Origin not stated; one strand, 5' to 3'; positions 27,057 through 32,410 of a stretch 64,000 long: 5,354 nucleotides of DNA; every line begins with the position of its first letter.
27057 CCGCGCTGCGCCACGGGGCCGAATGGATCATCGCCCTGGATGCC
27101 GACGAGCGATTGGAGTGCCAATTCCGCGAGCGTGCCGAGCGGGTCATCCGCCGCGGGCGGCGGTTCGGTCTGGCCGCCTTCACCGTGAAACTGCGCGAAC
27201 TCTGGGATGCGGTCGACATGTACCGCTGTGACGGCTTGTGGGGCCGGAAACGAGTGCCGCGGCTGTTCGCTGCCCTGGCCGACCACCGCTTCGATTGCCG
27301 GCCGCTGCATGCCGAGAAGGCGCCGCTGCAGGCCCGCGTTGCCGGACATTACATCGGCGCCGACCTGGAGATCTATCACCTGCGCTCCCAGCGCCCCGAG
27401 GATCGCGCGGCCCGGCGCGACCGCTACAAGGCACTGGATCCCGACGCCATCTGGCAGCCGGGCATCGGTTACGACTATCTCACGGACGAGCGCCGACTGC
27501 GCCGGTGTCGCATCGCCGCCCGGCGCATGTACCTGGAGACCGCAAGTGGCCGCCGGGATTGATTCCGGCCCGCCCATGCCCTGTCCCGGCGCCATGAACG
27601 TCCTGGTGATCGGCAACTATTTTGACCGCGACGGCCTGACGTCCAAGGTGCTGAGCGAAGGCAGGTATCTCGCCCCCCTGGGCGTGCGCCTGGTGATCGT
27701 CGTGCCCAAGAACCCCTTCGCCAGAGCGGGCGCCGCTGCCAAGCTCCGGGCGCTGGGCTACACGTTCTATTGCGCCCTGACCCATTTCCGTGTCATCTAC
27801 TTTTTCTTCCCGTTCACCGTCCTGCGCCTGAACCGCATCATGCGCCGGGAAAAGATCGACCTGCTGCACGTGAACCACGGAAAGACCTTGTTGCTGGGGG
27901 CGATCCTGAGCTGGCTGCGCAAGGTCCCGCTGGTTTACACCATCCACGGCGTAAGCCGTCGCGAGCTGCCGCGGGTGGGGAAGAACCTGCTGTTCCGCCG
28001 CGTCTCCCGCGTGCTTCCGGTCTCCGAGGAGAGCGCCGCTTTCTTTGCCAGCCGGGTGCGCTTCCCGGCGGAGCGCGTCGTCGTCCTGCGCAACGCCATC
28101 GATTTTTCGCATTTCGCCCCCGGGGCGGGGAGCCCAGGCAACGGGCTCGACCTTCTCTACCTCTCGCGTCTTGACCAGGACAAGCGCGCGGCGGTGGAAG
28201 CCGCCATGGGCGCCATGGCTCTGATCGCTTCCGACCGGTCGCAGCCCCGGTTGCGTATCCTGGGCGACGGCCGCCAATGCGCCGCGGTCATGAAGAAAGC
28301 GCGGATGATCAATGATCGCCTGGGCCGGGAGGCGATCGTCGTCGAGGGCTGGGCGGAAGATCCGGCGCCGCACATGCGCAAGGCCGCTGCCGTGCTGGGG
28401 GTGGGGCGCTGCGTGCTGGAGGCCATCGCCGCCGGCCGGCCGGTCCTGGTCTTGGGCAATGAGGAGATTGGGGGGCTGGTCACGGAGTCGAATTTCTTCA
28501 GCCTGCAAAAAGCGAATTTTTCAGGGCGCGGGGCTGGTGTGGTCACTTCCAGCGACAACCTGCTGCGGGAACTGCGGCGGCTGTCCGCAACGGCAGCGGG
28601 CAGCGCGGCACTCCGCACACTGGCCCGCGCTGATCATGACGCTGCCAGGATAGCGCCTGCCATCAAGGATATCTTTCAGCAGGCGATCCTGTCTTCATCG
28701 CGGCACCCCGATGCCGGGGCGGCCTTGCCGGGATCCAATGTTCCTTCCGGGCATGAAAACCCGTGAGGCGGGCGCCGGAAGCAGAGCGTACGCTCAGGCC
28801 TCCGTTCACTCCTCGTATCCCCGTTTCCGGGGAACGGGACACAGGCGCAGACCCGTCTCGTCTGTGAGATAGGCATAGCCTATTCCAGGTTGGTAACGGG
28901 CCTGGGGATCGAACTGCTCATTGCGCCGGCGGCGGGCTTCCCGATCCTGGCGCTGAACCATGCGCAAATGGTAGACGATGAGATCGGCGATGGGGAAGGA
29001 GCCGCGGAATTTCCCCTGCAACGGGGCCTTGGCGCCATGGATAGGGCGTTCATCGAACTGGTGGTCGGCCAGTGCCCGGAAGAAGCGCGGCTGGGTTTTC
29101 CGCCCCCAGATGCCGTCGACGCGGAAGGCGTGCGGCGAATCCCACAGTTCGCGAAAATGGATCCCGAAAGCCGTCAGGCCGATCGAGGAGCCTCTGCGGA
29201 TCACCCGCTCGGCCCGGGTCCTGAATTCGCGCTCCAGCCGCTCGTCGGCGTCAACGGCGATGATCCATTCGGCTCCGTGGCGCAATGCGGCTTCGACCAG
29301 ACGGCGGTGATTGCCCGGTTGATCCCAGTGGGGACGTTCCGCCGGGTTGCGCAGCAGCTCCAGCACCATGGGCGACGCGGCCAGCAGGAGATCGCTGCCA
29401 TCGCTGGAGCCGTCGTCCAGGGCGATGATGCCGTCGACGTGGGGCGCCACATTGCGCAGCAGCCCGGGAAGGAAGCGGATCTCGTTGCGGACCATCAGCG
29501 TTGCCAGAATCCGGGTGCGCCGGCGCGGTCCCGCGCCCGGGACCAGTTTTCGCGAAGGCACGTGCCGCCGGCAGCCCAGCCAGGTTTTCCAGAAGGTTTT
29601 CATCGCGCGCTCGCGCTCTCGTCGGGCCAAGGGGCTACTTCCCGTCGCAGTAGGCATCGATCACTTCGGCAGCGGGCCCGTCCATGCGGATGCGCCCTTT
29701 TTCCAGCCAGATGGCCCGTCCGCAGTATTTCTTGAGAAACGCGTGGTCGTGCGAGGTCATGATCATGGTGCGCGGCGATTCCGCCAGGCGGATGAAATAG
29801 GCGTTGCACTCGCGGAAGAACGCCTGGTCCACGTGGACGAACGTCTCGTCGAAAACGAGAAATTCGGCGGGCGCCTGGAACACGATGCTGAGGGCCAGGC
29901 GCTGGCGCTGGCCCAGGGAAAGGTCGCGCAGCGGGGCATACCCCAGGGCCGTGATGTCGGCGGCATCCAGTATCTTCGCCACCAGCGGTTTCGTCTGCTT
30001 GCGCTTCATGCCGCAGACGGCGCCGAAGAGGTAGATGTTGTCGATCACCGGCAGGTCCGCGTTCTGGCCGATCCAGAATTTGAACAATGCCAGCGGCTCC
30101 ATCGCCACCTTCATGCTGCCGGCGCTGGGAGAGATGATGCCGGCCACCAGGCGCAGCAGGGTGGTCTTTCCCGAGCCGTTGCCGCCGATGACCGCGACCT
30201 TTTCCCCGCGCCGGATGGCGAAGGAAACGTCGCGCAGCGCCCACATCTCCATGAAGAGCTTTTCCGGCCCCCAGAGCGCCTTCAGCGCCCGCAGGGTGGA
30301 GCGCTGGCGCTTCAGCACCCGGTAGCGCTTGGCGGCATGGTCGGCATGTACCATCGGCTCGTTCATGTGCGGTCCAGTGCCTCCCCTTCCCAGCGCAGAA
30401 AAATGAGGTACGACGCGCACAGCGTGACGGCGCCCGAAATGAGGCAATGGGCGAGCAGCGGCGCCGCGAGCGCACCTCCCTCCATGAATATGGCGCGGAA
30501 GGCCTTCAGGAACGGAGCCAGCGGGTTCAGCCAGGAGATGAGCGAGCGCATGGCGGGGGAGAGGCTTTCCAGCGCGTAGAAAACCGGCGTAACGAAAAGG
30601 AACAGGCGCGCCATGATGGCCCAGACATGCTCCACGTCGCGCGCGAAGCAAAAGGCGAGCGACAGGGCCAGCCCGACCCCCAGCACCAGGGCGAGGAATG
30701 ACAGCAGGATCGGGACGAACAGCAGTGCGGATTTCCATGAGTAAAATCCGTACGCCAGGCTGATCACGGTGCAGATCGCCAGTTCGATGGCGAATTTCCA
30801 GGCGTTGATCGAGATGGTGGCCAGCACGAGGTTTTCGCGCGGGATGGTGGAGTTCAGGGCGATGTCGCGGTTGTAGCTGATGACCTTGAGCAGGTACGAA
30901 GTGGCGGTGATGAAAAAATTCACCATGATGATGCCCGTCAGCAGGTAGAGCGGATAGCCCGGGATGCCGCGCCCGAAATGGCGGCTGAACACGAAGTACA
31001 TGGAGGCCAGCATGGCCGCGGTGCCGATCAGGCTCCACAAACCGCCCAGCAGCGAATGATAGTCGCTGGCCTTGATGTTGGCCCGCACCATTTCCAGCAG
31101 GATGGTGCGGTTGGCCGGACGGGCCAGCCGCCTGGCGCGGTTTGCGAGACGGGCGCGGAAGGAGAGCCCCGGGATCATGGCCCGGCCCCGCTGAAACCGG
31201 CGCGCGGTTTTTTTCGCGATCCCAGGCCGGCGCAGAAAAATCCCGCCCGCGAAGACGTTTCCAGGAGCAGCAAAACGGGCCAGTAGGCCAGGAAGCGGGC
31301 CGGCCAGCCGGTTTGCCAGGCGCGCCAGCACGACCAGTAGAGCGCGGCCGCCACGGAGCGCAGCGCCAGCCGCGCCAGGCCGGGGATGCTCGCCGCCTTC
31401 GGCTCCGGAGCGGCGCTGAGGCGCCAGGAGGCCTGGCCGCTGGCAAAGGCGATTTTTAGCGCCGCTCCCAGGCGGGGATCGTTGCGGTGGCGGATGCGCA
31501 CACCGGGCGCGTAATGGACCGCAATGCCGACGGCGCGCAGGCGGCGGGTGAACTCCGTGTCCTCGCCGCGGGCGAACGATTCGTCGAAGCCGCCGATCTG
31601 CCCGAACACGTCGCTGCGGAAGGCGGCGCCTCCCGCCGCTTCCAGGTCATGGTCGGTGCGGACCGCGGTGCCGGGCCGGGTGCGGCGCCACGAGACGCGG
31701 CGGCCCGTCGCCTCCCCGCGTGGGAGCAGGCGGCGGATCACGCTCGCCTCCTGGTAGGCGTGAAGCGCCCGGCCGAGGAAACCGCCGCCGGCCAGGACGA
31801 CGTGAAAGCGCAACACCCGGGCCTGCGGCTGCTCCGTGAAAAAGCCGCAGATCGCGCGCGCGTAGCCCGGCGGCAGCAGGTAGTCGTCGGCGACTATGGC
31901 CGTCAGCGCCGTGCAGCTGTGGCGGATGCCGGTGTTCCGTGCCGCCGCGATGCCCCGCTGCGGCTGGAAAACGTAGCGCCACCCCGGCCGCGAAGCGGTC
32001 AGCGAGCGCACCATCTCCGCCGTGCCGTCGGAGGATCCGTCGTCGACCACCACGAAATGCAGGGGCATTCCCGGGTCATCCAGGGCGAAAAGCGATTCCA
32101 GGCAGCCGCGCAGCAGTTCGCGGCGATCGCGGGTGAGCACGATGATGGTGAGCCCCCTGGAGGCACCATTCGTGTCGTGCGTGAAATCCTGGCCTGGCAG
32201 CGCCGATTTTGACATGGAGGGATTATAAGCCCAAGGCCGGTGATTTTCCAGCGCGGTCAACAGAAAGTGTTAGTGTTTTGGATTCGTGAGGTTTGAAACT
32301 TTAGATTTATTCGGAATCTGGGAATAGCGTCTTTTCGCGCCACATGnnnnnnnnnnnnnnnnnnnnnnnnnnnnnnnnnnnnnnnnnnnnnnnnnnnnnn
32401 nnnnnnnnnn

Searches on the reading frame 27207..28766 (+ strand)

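Call 17: search_protein_families(library=pfam, proteins=[window:27207-28766:+], max_evalue=0.001)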
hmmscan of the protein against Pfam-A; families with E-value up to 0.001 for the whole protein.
window:27207-28766:+ (519 aa): 4 families
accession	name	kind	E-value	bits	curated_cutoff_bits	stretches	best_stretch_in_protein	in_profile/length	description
PF13439.12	Glyco_transf_4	-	1.2e-18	68.1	28.5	1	149-300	9-168/170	Glycosyltransferase Family 4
PF13579.12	Glyco_trans_4_4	-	1.7e-12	48.4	29.7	1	147-296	6-157/158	Glycosyl transferase 4-like domain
PF13692.12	Glyco_trans_1_4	-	1e-06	29.5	27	1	315-416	3-106/142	Glycosyl transferases group 1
PF13477.12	Glyco_trans_4_2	-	5.5e-05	23.8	23.4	1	203-250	61-110/139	Glycosyl transferase 4-like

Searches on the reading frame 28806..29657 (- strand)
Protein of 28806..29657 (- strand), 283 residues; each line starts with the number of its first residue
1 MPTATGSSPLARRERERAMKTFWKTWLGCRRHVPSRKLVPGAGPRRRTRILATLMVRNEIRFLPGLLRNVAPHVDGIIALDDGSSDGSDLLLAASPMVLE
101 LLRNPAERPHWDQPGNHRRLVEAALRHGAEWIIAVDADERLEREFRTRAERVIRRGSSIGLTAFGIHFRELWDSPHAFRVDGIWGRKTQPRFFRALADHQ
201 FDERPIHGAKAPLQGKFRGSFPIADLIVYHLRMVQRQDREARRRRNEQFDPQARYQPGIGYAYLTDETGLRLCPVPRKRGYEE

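Call 27: search_protein_families(library=pfam, proteins=[window:28806-29657:-], max_evalue=0.001)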
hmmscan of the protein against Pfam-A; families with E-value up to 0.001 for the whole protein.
window:28806-29657:- (283 aa): 1 family
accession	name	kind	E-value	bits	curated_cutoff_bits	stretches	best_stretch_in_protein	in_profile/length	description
PF13704.12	Glyco_tranf_2_4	-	5.8e-06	27.2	27.5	1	58-141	2-84/98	Glycosyl transferase family 2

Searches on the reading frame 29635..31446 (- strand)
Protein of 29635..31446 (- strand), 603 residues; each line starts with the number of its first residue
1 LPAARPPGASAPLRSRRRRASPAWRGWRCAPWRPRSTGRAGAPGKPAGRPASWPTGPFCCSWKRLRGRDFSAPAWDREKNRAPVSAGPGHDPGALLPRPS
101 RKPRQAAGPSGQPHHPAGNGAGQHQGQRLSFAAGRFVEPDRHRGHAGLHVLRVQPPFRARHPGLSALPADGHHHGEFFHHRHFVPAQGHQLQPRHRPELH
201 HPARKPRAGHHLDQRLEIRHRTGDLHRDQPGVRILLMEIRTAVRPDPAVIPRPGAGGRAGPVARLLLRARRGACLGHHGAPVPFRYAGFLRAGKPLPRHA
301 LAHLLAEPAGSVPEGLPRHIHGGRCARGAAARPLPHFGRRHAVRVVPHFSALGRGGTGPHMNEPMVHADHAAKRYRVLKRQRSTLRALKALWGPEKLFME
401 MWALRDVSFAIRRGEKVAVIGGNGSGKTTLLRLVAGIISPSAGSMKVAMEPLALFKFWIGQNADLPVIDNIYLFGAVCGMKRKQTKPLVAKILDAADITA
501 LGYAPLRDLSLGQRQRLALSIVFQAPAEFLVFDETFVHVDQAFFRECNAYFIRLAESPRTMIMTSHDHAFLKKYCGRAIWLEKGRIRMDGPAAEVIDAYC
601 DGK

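Call 17: search_protein_families(library=pfam, proteins=[window:29635-31446:-], max_evalue=0.001)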
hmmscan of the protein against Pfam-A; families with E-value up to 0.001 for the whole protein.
window:29635-31446:- (603 aa): 2 families
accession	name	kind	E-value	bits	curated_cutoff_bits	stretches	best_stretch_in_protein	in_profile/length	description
PF00005.33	ABC_tran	-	8.3e-18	65.7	25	1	404-536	1-136/137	ABC transporter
PF13304.12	AAA_21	-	4.4e-05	24.1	27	0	418-437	3-22/304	AAA domain, putative AbiEii toxin, Type IV TA system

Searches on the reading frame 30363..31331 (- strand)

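Call 59: search_protein_families(library=pfam, proteins=[window:30363-31331:-], max_evalue=0.1)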
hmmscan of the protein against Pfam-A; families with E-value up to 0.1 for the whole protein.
window:30363-31331:- (322 aa): 1 family
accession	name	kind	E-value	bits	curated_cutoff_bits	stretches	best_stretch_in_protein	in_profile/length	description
PF01061.29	ABC2_membrane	-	1.6e-10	41.3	26.9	1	93-282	18-210/211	ABC-2 type transporter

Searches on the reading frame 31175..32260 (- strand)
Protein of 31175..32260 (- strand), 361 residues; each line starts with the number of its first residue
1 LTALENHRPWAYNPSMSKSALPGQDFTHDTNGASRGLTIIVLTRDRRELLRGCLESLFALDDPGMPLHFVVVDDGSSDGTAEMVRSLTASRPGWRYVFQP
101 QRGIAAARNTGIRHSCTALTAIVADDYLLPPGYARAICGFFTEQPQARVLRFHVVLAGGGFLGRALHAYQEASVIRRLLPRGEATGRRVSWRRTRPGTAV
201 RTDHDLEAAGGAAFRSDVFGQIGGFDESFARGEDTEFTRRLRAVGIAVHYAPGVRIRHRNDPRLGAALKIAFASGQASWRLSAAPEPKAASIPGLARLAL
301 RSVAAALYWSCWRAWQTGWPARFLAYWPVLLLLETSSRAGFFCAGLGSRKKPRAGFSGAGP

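Call 59: search_protein_families(library=pfam, proteins=[window:31175-32260:-], max_evalue=0.1)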
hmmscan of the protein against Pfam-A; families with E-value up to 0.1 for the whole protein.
window:31175-32260:- (361 aa): 7 families
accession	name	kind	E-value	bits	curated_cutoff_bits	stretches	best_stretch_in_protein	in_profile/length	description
PF00535.33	Glycos_transf_2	-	1.9e-19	70.7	23.3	1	38-164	1-127/168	Glycosyl transferase family 2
PF13641.12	Glyco_tranf_2_3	-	4.8e-16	59.9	27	1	37-269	3-222/230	Glycosyltransferase like family 2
PF13632.12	Glyco_trans_2_3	-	4.8e-07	30.2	27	1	125-269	7-134/198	Glycosyl transferase family group 2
PF10111.15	Glyco_tranf_2_2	-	7.2e-07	29.4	27.3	1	67-128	30-94/276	Glycosyltransferase like family 2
PF02709.20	Glyco_transf_7C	-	0.0032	17.5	23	1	210-255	22-68/78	N-terminal domain of galactosyltransferase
PF13704.12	Glyco_tranf_2_4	-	0.058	14.3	27.5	0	68-91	21-44/98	Glycosyl transferase family 2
PF13506.12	Glyco_transf_21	-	0.069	13.1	21.7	0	212-254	107-150/174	Glycosyl transferase family 21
